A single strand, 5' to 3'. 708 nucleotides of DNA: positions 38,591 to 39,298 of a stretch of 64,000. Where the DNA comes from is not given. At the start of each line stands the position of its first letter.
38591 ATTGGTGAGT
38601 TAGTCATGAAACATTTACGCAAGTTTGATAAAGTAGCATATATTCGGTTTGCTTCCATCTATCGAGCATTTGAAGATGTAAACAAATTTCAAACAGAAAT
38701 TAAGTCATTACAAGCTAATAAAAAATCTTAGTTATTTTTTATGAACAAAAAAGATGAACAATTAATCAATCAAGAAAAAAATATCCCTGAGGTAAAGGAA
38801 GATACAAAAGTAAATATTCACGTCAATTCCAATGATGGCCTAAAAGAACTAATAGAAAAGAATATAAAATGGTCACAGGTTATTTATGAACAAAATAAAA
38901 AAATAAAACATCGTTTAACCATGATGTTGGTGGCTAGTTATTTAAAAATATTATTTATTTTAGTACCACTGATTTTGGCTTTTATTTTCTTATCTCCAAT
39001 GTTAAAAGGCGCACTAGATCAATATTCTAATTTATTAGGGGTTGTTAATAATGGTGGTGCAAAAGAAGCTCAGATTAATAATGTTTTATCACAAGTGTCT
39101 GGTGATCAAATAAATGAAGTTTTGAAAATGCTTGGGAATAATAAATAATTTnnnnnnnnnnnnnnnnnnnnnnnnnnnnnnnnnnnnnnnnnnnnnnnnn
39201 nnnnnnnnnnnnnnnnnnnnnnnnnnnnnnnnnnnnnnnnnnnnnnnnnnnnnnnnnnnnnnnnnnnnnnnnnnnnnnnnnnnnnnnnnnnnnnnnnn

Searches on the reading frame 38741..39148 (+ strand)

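Call 106: search_protein_families(library=pfam, proteins=[window:38741-39148:+], max_evalue=1)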
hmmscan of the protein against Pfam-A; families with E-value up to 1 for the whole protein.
window:38741-39148:+ (135 aa): 1 family
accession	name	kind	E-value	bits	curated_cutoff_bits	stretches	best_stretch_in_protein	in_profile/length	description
PF05434.16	Tmemb_9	-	0.068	13.5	28.6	0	62-132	52-121/145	TMEM9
